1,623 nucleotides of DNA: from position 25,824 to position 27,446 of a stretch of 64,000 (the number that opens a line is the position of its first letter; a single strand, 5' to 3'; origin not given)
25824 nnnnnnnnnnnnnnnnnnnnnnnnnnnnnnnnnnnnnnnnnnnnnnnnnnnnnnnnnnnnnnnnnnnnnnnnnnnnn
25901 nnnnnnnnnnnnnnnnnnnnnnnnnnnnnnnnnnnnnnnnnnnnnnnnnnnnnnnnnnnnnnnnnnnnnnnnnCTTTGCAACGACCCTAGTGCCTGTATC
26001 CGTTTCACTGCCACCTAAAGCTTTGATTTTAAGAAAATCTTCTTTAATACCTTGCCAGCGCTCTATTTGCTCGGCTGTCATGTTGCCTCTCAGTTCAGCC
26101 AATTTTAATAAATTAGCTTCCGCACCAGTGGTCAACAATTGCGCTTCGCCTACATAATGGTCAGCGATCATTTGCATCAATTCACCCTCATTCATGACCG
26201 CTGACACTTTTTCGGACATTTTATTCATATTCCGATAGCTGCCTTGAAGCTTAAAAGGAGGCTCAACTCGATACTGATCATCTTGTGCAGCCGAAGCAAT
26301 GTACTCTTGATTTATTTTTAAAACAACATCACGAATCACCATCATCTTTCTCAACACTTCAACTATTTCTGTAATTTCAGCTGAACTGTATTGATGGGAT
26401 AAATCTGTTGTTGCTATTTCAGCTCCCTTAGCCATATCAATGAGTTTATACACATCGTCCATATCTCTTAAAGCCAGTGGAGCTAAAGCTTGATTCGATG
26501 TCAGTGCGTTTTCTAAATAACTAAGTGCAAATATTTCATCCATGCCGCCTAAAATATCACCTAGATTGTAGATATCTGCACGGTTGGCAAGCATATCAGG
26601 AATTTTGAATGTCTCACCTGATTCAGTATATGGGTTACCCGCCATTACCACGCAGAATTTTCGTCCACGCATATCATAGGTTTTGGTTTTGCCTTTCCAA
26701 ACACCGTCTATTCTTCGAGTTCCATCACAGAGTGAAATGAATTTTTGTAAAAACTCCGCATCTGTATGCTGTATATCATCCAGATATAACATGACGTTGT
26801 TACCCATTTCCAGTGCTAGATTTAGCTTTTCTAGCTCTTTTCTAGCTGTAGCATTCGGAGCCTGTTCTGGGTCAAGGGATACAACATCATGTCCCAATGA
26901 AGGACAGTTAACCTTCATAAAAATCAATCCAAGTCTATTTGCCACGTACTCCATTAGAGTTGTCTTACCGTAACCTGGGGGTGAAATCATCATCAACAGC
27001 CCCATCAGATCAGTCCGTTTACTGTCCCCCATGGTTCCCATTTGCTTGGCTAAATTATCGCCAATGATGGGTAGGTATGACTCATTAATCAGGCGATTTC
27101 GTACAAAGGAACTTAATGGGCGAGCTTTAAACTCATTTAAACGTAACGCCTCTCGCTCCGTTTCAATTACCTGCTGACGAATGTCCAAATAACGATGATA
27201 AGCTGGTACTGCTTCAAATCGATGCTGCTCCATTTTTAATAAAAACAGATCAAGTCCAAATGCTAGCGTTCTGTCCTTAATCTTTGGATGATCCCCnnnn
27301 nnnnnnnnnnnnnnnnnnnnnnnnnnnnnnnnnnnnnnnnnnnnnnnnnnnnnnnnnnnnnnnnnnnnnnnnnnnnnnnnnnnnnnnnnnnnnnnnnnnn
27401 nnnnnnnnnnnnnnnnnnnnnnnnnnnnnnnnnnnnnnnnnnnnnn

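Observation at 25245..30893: Giant ATPase: a single AAA-type P-loop core buried between ~1250 aa of N-terminal beta-rich plus coiled-coil sequence and ~450 aa of C-terminal coiled-coil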

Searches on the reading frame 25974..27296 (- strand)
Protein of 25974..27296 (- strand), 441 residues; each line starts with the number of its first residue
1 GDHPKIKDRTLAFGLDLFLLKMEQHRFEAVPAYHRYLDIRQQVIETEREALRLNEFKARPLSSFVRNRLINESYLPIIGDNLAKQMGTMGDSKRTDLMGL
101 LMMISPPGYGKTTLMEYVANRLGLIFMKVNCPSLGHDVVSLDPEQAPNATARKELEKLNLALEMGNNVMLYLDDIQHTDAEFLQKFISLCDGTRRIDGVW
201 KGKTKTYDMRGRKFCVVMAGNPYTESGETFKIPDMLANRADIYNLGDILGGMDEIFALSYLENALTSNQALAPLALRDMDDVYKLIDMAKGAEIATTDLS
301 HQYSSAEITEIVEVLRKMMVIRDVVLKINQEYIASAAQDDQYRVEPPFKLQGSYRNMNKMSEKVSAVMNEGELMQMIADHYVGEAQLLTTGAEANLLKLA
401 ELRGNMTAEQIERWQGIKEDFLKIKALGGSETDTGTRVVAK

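Call 43: search_solved_structures(query=A3, max_evalue=1, show_alignments=3)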
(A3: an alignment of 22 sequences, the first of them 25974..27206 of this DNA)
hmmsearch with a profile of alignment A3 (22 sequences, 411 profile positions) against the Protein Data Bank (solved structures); distinct sequences matched with E-value up to 1: 117 (the best 60 are shown).
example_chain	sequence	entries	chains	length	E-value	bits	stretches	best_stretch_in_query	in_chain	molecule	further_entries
9bji_A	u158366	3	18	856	7.3e-05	24.9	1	71-104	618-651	Nuclear valosin-containing protein-like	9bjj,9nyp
7swl_A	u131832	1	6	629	0.00019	23.5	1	38-104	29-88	Rix7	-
7wub_C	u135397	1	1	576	0.00026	23.1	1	71-107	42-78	Transitional endoplasmic reticulum ATPase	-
7wub_D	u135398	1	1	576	0.00026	23.1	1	71-107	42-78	Transitional endoplasmic reticulum ATPase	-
6mck_A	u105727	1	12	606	0.0003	22.9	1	71-107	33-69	Transitional endoplasmic reticulum ATPase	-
6chs_H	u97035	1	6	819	0.00031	22.8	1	72-108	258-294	Putative cell division control protein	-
7t3i_A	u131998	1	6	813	0.00032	22.8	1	38-104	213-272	Rix7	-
6mat_A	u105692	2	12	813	0.00032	22.8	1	38-104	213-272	Rix7 mutant | Rix7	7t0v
7rlj_A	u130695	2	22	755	0.00048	22.2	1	71-107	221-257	Transitional endoplasmic reticulum ATPase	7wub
8yka_A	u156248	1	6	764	0.00049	22.2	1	71-107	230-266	Transitional endoplasmic reticulum ATPase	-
5c18_A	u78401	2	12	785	0.00053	22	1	71-107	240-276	Transitional endoplasmic reticulum ATPase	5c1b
7y4w_A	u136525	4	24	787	0.00053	22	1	71-107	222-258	Transitional endoplasmic reticulum ATPase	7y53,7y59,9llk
7lmy_A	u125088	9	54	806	0.00056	22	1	71-107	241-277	Transitional endoplasmic reticulum ATPase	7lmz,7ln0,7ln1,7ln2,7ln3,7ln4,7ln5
5c19_A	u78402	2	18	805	0.00056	22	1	71-107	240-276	Transitional endoplasmic reticulum ATPase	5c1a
10qq_A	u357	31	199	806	0.00056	22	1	71-107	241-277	Transitional endoplasmic reticulum ATPase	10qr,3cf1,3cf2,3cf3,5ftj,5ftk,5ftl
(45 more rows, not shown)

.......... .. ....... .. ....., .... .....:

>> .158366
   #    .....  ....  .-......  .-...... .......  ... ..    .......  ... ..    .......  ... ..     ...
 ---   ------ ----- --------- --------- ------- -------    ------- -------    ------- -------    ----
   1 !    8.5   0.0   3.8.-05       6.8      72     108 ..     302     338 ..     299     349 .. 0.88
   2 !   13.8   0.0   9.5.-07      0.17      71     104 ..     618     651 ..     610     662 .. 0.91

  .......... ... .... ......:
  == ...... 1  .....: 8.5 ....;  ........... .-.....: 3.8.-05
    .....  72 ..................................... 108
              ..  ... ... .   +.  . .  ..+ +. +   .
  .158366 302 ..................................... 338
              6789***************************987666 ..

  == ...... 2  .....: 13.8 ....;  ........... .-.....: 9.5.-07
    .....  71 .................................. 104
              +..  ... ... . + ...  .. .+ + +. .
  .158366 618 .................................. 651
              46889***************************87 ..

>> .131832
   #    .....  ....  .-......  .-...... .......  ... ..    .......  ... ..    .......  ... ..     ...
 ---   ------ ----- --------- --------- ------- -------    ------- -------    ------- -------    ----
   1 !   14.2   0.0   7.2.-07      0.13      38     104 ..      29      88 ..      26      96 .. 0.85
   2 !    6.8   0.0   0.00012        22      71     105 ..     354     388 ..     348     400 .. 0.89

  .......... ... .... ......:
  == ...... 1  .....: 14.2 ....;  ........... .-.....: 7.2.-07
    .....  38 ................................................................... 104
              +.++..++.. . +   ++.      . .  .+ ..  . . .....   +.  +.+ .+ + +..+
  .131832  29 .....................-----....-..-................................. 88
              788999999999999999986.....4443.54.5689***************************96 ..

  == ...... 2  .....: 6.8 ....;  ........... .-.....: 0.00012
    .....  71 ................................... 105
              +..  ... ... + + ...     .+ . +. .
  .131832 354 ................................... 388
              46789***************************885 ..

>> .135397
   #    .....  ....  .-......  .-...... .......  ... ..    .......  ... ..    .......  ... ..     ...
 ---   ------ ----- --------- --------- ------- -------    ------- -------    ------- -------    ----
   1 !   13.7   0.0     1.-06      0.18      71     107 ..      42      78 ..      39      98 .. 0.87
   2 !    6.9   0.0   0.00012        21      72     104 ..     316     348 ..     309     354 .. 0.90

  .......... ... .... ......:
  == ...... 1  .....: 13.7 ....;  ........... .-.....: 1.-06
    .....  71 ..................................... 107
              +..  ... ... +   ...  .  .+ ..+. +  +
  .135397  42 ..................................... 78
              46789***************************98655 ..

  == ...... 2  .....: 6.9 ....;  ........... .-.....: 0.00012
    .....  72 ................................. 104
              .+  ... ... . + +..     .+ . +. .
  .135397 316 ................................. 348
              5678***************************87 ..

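Call 45: search_protein_representatives(protein=window:25974-27296:-)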
Query: 441 residues. Proteins with E-value up to 0.001 (for the whole library): 915; up to 1e-10: 688; up to 1e-30: 388. The best 150 are listed.
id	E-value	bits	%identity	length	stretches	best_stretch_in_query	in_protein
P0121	4.4e-218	740.4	74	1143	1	1-439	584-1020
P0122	9.1e-212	719.6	72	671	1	1-440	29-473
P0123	3.1e-206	701.4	72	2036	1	7-439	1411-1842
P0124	1.2e-201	686.3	66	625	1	1-439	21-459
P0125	1.4e-201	686.1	67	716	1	1-439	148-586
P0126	5.3e-199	677.6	67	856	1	1-440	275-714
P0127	6.8e-199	677.2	70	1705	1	1-427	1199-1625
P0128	3.2e-196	668.4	72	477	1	21-421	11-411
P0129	1.9e-190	649.4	65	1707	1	1-440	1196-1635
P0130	6.9e-189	644.3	65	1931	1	1-439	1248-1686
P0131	1.1e-188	643.6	65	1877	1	2-439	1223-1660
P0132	3.4e-187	638.7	64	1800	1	1-440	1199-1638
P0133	1.2e-186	636.9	64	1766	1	2-438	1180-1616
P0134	4.7e-186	634.9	64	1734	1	1-439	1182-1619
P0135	1.4e-184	630.1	62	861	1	1-440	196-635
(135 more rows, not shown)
